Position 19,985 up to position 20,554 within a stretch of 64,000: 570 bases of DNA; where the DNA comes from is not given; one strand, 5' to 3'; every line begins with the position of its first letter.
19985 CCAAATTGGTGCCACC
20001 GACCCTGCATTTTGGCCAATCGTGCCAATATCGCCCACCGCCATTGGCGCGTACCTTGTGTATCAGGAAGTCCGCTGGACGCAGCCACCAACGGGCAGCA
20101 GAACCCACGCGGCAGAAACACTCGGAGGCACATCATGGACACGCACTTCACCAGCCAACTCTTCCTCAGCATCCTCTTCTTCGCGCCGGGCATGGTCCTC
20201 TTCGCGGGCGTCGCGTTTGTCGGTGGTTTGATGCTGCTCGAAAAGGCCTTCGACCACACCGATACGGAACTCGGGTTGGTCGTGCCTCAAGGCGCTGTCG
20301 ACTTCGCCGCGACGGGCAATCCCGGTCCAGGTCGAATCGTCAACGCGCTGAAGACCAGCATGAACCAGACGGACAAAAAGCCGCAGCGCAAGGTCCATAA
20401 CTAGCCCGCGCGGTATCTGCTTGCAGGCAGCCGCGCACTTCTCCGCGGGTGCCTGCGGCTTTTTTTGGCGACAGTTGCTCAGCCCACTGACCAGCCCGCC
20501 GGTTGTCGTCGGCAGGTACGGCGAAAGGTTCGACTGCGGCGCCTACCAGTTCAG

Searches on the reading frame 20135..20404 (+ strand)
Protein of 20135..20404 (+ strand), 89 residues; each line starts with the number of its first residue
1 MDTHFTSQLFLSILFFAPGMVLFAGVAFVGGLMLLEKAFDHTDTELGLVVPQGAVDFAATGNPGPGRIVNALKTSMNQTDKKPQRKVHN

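Call 5: search_protein_families(library=pfam, proteins=[window:20135-20404:+], max_evalue=1)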
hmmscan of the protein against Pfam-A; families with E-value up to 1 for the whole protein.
window:20135-20404:+ (89 aa): 0 families

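Call 6: search_protein_families(library=ncbifam, proteins=[window:20135-20404:+], max_evalue=1)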
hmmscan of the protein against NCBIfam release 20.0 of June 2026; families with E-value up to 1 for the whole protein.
window:20135-20404:+ (89 aa): 1 family
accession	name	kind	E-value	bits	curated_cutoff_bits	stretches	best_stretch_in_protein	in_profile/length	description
NF052408.1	NOVXTKCP_fam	equivalog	0.16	12.1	60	1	14-40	15-40/46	NOVXTKCP family nitrogen cycling protein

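Call 11: find_homologous_proteins(query=window:20135-20404:+, max_evalue=0.01)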
Query window:20135-20404:+ (89 aa): 2 proteins with E <= 0.01 among 7 candidates.
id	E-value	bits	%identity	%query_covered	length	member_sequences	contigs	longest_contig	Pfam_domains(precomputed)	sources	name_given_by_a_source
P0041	4.9e-51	188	99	100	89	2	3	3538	-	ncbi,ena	-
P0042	7.2e-24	101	59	99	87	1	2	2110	-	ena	-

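Call 18: find_related_loci(query=A3, collection=genome_contigs, flank=10000)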
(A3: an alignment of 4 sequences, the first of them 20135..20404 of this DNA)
Query A3 (89 aa) in genome_contigs; peptide patterns used: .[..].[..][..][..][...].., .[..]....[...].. (x = any residue, [..] = any of these).
119 stretches matched a pattern; 8 encode a relative of the query (tblastn E <= 1e-3); 7 distinct loci.
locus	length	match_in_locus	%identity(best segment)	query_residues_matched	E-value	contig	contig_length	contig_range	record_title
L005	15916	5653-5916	64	1-88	2e-32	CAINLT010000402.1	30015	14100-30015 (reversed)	MAG: uncultured Myxococcales bacterium isolate MJ-time_bin-8340 genome assembly, contig: bin-8340:402/549, whole genome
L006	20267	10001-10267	61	1-89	4e-30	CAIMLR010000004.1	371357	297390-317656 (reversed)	MAG: uncultured Myxococcales bacterium isolate A14_bin-1730 genome assembly, contig: bin-1730:04/50, whole genome shotgu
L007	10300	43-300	64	1-87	2e-27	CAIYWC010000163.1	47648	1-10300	MAG: uncultured Myxococcales bacterium isolate AlinenLipids_bin-2060 genome assembly, contig: bin-2060:163/236, whole ge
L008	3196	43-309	52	1-89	1e-26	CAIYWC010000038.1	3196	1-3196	MAG: uncultured Myxococcales bacterium isolate AlinenLipids_bin-2060 genome assembly, contig: bin-2060:038/236, whole ge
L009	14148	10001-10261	48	1-88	4e-22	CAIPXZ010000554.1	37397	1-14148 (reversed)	MAG: uncultured Myxococcales bacterium isolate YR2_bin-0002 genome assembly, contig: bin-0002:554/806, whole genome shot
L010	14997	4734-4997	47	1-89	2e-21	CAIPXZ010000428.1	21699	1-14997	MAG: uncultured Myxococcales bacterium isolate YR2_bin-0002 genome assembly, contig: bin-0002:428/806, whole genome shot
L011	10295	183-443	51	1-86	2e-21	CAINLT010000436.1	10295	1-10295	MAG: uncultured Myxococcales bacterium isolate MJ-time_bin-8340 genome assembly, contig: bin-8340:436/549, whole genome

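Call 19: find_homologous_proteins(query=A3, max_evalue=1)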
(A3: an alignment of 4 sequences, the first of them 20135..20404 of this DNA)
Query A3 (4 sequences) (89 aa, profile of the alignment): 49 proteins with E <= 1 among 4044 candidates.
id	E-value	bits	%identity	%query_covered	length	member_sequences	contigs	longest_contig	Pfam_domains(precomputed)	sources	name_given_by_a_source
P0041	2.6e-42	161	99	100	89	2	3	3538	-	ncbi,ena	-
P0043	4.8e-42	160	48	100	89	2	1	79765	-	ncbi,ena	-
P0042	2.5e-40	154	59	99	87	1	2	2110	-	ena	-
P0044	2.6e-39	151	48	99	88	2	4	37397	-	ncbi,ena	-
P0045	3.3e-36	141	53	100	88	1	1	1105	-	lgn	-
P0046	1.6e-35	139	47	99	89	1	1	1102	-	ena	-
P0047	4.6e-35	137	46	100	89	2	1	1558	-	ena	-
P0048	1.5e-34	136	51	100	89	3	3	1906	-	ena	-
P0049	2.3e-34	135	49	99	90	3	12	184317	-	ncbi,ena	-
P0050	1.0e-33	133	45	99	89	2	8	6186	-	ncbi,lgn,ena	-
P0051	1.5e-33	133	65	97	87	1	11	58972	-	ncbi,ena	-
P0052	1.5e-33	133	51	100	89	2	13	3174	-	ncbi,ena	-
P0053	5.0e-33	131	49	100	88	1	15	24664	-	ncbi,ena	-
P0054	2.6e-32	129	47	100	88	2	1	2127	-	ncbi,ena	-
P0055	3.8e-31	125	52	96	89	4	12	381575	-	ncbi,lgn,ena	-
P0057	3.6e-30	122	61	99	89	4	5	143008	-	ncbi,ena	-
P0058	4.0e-30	122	61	99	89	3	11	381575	-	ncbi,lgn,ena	-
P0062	2.2e-27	113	52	97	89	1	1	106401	-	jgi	jgi:hypothetical protein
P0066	1.8e-24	103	46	100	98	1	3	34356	-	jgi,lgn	-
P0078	8.7e-21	92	49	82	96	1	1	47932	-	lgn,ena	-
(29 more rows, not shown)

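Call 32: find_encoding_contigs(protein=P0057, flank=10000, max_places=2)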
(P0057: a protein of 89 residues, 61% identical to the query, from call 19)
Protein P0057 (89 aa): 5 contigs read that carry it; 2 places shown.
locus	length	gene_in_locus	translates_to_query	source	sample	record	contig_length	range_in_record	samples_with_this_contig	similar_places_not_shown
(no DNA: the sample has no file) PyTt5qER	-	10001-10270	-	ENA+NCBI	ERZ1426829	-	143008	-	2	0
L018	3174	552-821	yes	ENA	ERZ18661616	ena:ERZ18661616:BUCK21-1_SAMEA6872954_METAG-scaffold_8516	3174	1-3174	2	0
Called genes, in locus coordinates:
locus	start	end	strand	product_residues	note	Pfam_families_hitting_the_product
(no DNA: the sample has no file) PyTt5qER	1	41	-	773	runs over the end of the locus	PF01138:RNase_PH, PF03725:RNase_PH_C, PF03726:PNPase, PF01138:RNase_PH, PF00013:KH_1, PF00575:S1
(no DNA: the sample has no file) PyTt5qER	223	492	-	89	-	PF00312:Ribosomal_S15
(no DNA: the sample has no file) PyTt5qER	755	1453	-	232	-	-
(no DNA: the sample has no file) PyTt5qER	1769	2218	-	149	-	-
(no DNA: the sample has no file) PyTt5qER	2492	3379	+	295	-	PF00561:Abhydrolase_1, PF10230:LIDHydrolase (faint), PF12146:Hydrolase_4, PF12697:Abhydrolase_6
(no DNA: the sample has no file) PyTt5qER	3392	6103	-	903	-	PF01074:Glyco_hydro_38N, PF09261:Alpha-mann_mid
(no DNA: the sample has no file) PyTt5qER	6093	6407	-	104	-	PF01568:Molydop_binding (weak)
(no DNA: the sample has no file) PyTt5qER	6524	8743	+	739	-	PF00526:Dicty_CTDC (weak)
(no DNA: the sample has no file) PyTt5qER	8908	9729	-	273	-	PF00106:adh_short, PF13561:adh_short_C2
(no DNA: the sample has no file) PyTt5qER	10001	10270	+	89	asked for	-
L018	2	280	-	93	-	?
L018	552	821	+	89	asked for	-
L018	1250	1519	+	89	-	-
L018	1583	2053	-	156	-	PF09835:DUF2062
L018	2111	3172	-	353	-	?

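Call 33: find_encoding_contigs(protein=P0049, flank=10000, max_places=2)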
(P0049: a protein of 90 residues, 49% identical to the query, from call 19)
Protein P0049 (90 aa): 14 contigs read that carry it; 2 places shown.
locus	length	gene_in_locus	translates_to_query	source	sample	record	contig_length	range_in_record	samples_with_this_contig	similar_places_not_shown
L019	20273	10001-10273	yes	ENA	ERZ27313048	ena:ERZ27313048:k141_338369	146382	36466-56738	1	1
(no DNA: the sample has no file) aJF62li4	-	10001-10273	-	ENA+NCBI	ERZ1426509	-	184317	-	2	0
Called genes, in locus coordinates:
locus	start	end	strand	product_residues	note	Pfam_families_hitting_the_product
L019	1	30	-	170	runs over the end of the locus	PF00578:AhpC-TSA, PF08534:Redoxin, PF00085:Thioredoxin, PF13098:Thioredoxin_2, PF13905:Thioredoxin_8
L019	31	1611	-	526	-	PF03411:Peptidase_M74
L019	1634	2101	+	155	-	PF01451:LMWPc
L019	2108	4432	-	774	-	PF00749:tRNA-synt_1c, PF03950:tRNA-synt_1c_C, PF20974:tRNA-synt_1c_C2, PF02637:GatB_Yqey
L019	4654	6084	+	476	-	-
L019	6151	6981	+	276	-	PF13531:SBP_bac_11, PF12849:PBP_like_2, PF12727:PBP_like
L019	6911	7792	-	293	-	PF04116:FA_hydroxylase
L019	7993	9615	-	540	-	-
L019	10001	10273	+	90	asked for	-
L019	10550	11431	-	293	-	-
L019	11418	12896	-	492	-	PF04966:OprB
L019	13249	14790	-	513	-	-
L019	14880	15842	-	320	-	PF01551:Peptidase_M23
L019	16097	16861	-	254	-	PF13279:4HBT_2, PF03061:4HBT, PF13279:4HBT_2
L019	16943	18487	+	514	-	-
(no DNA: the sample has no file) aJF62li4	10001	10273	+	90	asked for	-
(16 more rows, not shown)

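Call 34: find_encoding_contigs(protein=P0062, flank=10000, max_places=2)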
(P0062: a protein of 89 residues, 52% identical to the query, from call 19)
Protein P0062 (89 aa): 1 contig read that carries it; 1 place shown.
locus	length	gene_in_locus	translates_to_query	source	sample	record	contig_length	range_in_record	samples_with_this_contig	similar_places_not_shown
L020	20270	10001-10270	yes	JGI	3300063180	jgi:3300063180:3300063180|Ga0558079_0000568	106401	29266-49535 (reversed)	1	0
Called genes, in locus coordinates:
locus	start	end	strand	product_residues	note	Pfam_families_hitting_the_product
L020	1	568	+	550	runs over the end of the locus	PF00501:AMP-binding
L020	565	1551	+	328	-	PF01073:3Beta_HSD, PF01370:Epimerase, PF02719:Polysacc_synt_2 (weak), PF04321:RmlD_sub_bind, PF05368:NmrA, PF13460:NAD_binding_10, PF16363:GDP_Man_Dehyd, PF07993:NAD_binding_4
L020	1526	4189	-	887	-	PF01074:Glyco_hydro_38N, PF09261:Alpha-mann_mid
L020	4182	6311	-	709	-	PF04879:Molybdop_Fe4S4, PF00384:Molybdopterin, PF01568:Molydop_binding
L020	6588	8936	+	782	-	PF00526:Dicty_CTDC (weak)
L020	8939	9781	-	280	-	PF00106:adh_short, PF13561:adh_short_C2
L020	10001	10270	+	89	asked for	-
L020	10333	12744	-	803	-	PF00690:Cation_ATPase_N, PF00122:E1-E2_ATPase, PF00702:Hydrolase, PF13246:Cation_ATPase, PF12710:HAD (weak), PF00689:Cation_ATPase_C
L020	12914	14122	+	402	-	PF25919:BSH_CusB, PF25973:BSH_CzcB, PF25869:3HB_CusB (weak), PF25954:Beta-barrel_RND_2, PF25975:CzcB_C (weak)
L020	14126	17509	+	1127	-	PF00873:ACR_tran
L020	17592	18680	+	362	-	PF00149:Metallophos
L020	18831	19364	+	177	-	PF13115:YtkA (weak), PF09134:Invasin_D3 (weak)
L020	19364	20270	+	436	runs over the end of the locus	PF07731:Cu-oxidase_2, PF07732:Cu-oxidase_3 (weak)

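Call 47: predict_structure(alignment_id=A4)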
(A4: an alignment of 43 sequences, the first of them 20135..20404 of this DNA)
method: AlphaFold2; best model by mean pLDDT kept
length: 89 residues; sequences in the alignment: 43
mean_pLDDT: 73.0   pTM: 0.35
mean pLDDT of the five models: 73.0, 72.4, 72.4, 72.1, 71.9
residues with pLDDT >= 90: 33; 70-90: 17; 50-70: 19; < 50: 20
segments of 3 or more residues with pLDDT < 50: 48-58, 81-83, 85-89
pLDDT, mean of each block of 10 residues (from residue 1): 88 95 98 92 54 47 67 69 45
secondary structure, 60 per line:
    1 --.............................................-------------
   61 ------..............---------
elements in order: H3-47 H67-80

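Call 49: search_protein_representatives(alignment_id=A4)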
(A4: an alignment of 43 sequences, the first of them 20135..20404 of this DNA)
Query: 43 sequences, 89 profile positions. Proteins with E-value up to 0.001 (for the whole library): 92; up to 1e-10: 48; up to 1e-30: 1. The best 92 are listed.
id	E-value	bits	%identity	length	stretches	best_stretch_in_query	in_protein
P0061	2.3e-31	123.9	-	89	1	1-85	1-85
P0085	2.0e-27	111.2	-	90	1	1-86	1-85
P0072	2.6e-27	110.8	-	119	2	1-59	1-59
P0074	2.1e-25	104.7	-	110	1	1-85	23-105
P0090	1.3e-24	102.2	-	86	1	1-87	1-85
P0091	2.1e-24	101.5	-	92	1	1-83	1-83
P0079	4.7e-24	100.4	-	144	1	4-87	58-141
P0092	6.2e-24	100.0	-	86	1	1-86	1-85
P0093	2.5e-23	98.1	-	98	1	1-81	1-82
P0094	5.2e-21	90.6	-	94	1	1-85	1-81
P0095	2.1e-20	88.7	-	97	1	1-85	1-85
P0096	5.5e-20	87.4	-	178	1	1-87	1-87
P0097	6.7e-20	87.1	-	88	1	1-85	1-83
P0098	7.7e-19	83.7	-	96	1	1-85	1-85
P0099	1.0e-18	83.3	-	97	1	1-85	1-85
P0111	3.4e-16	75.2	-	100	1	4-87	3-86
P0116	1.7e-14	69.8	-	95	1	4-80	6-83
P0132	9.2e-11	57.8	-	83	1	5-81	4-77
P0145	1.8e-08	50.5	-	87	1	1-85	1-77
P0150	7.6e-08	48.5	-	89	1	5-84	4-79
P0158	1.7e-07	47.3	-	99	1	7-79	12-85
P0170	3.8e-05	39.8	-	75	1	1-81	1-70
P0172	5.4e-05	39.3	-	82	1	1-86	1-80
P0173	1.7e-04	37.8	-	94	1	1-88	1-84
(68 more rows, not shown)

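Call 53: search_protein_families(library=pfam, proteins=[P0170, P0172, P0173, P0150, P0132, P0116, P0158, P0111, P0095, P0145], max_evalue=1)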
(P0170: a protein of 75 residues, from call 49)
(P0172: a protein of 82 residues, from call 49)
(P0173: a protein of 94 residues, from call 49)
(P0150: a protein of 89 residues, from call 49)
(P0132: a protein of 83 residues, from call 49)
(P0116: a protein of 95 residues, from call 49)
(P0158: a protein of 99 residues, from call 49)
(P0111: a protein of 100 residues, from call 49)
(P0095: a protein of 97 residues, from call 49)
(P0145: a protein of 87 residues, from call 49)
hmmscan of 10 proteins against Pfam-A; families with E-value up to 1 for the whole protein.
P0170 (75 aa): 1 family
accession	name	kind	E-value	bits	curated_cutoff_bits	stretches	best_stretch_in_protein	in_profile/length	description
PF14862.11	Defensin_big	-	0.17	12.4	25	1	16-37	3-24/55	Big defensin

P0172 (82 aa): 0 families

P0173 (94 aa): 0 families

P0150 (89 aa): 1 family
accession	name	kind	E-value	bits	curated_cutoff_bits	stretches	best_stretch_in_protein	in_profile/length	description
PF13038.11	DUF3899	-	0.027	15.3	23.4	1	24-53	10-39/88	Domain of unknown function (DUF3899)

P0132 (83 aa): 0 families

P0116 (95 aa): 0 families

P0158 (99 aa): 1 family
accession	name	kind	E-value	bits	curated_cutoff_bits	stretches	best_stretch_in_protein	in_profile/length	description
PF16933.10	PelG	-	0.055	12.8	29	1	2-46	13-57/452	Putative exopolysaccharide Exporter (EPS-E)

P0111 (100 aa): 0 families

P0095 (97 aa): 0 families

P0145 (87 aa): 0 families
